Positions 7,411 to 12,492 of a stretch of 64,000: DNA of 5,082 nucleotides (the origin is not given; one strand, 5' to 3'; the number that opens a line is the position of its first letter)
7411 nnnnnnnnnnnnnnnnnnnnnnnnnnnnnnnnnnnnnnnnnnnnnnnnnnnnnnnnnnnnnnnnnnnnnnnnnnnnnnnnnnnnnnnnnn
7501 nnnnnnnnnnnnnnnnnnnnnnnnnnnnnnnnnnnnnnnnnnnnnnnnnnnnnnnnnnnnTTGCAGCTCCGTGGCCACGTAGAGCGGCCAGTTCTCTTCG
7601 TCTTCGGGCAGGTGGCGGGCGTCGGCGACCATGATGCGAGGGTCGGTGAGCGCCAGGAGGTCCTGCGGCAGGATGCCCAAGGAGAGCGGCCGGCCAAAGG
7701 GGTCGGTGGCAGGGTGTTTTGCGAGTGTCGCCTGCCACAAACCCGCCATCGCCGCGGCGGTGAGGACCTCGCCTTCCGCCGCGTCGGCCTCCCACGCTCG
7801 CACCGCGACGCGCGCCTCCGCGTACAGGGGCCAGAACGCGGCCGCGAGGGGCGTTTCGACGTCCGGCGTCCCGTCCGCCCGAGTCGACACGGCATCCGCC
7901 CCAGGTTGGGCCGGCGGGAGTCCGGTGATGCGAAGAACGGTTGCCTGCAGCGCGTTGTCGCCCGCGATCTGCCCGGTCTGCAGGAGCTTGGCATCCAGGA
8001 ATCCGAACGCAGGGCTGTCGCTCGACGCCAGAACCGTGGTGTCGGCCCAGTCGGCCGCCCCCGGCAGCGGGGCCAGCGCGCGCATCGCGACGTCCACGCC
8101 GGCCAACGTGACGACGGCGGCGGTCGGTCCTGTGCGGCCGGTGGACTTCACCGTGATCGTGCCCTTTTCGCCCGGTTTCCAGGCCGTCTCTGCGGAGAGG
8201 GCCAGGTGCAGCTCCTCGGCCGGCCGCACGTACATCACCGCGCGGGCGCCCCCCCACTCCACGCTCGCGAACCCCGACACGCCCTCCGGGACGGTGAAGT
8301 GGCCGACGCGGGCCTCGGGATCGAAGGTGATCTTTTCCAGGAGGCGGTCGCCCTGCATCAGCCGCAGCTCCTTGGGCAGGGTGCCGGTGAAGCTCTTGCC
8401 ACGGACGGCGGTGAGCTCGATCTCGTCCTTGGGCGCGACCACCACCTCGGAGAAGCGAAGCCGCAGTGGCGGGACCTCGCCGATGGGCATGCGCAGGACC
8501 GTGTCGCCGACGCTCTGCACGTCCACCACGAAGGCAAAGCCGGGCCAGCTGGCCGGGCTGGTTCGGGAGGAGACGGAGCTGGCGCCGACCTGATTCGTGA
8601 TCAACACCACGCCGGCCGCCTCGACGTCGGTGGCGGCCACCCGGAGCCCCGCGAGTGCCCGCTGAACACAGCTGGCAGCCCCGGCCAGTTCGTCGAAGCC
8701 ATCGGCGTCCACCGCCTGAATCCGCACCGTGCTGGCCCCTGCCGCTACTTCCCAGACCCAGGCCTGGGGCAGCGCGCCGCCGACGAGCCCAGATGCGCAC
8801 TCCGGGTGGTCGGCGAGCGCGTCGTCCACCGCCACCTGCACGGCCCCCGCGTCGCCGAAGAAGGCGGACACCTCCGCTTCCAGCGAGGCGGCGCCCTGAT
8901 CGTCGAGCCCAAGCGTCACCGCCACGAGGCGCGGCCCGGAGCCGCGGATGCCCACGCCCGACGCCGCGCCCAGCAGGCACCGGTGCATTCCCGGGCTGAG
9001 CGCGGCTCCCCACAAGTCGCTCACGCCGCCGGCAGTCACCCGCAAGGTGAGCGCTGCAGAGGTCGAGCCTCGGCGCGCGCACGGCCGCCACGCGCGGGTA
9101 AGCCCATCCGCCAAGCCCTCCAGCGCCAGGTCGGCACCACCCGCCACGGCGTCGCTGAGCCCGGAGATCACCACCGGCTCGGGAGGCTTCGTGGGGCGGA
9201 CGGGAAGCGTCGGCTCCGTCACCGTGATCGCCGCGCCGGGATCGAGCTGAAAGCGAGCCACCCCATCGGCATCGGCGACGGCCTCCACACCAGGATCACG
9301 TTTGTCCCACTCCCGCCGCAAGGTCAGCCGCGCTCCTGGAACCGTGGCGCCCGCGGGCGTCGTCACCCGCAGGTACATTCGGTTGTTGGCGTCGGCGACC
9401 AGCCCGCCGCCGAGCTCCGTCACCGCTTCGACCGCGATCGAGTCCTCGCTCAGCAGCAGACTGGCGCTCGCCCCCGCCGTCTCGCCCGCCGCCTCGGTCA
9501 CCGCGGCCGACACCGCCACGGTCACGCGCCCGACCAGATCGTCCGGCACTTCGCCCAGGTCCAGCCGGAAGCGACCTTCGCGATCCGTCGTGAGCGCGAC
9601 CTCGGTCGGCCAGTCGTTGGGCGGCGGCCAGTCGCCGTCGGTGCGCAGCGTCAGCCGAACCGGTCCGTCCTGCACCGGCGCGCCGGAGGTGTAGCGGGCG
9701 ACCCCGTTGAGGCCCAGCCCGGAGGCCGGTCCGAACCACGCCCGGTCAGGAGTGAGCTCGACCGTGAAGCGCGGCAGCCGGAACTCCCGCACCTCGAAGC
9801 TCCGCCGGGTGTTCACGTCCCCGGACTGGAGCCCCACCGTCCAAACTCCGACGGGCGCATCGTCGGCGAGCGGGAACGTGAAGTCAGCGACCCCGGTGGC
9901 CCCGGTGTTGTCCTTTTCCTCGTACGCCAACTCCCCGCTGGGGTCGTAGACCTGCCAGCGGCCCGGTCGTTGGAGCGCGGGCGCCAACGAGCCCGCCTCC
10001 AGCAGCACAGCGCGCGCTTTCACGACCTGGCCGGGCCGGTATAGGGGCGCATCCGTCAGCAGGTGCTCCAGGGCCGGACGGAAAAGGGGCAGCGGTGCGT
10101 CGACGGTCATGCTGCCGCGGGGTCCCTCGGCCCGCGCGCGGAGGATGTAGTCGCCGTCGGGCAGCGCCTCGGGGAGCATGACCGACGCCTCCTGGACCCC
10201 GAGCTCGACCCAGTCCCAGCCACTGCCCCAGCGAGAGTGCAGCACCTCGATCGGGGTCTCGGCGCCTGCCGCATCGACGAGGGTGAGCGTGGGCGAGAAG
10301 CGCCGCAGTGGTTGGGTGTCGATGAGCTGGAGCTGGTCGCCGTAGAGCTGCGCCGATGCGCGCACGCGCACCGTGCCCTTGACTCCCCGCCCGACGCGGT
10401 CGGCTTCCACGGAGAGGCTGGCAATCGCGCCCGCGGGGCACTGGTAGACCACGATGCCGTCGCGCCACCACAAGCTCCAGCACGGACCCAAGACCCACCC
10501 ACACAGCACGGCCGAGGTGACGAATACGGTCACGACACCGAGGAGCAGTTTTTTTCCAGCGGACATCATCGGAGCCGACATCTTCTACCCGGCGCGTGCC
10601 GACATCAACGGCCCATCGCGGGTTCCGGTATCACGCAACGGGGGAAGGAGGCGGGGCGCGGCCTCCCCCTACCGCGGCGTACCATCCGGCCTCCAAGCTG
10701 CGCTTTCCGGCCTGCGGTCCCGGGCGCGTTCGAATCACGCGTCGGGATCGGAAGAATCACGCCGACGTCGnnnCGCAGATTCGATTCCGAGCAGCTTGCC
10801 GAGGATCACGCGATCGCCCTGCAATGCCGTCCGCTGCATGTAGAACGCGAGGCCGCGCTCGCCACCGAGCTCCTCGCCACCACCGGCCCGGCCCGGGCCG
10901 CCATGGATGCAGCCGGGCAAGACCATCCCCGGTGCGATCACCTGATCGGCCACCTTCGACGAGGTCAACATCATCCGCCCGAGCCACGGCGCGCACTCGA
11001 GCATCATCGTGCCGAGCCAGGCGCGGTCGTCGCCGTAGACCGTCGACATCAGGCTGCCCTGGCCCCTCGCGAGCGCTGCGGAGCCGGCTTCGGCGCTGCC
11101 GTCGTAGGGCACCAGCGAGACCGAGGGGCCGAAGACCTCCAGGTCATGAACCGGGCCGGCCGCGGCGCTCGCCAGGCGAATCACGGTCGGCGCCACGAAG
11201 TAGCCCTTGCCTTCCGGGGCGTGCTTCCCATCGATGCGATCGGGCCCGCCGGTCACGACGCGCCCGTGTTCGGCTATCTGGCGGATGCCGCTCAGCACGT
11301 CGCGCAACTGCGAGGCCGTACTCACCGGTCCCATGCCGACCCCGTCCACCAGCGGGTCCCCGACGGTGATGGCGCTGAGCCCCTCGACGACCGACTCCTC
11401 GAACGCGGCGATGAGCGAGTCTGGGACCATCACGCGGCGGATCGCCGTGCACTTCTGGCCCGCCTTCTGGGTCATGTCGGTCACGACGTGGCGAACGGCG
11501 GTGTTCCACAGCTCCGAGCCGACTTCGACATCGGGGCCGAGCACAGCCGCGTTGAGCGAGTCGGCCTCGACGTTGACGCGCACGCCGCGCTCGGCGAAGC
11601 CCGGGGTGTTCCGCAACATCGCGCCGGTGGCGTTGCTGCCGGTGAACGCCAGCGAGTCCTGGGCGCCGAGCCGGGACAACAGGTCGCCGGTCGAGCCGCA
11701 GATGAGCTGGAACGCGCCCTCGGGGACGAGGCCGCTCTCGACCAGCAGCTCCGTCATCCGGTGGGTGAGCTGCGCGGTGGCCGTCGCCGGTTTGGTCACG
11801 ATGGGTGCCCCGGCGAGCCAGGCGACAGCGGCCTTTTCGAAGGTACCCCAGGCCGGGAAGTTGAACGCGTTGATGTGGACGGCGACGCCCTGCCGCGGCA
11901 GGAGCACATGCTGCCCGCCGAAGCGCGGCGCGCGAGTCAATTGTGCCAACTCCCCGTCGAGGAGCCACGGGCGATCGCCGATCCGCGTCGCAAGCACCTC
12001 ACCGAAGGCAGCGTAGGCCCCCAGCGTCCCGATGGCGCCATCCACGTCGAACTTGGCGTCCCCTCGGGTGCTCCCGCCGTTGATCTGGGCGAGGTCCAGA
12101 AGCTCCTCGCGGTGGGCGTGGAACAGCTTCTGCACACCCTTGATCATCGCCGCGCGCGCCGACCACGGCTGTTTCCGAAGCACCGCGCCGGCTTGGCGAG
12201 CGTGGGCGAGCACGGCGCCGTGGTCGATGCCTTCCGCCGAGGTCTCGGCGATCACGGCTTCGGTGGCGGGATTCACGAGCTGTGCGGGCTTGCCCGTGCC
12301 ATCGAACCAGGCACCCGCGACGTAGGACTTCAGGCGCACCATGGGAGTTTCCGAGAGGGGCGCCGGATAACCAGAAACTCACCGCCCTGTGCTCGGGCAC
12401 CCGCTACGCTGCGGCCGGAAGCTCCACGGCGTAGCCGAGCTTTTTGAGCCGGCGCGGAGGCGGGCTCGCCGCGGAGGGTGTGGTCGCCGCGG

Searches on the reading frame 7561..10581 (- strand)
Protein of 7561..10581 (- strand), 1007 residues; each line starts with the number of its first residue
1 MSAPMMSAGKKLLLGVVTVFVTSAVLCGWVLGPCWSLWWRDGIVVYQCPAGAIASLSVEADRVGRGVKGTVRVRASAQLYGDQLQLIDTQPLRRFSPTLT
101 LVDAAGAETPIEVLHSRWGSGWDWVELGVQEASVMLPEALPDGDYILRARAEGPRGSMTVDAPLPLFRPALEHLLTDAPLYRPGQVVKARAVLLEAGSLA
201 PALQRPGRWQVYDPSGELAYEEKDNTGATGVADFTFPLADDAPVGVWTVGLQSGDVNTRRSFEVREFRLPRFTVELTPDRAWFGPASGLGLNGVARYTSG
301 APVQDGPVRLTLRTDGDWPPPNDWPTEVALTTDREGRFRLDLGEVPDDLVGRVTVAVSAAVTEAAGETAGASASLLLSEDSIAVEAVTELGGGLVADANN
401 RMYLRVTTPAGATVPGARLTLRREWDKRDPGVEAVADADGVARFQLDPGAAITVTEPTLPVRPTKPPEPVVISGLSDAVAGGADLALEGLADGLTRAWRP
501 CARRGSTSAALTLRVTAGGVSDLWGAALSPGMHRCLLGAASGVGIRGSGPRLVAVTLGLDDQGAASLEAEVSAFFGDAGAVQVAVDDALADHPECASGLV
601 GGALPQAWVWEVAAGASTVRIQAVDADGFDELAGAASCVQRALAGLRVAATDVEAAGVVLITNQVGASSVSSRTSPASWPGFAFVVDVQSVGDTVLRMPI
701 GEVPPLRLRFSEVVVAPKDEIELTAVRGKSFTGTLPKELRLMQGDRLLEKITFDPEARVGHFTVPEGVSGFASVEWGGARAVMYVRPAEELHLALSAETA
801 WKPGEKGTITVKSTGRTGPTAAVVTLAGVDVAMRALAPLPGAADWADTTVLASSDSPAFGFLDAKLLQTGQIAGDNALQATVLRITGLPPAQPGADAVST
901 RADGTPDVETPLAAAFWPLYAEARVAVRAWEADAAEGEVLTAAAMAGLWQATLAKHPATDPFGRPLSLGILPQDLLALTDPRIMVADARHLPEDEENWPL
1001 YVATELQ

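Call 50: search_protein_families(library=pfam, proteins=[window:7561-10581:-], max_evalue=0.001)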
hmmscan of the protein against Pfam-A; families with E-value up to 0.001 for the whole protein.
window:7561-10581:- (1007 aa): 1 family
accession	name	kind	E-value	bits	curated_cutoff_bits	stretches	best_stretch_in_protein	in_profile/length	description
PF01835.25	MG2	-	3.4e-16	59.8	32.8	1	173-263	3-95/96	MG2 domain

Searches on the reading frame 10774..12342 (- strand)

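Call 50: search_protein_families(library=pfam, proteins=[window:10774-12342:-], max_evalue=0.001)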
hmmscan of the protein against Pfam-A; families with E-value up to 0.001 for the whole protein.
window:10774-12342:- (523 aa): 1 family
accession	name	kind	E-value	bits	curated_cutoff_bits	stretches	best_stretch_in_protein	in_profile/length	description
PF00171.27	Aldedh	-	2e-59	201.8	23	1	12-441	1-406/461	Aldehyde dehydrogenase family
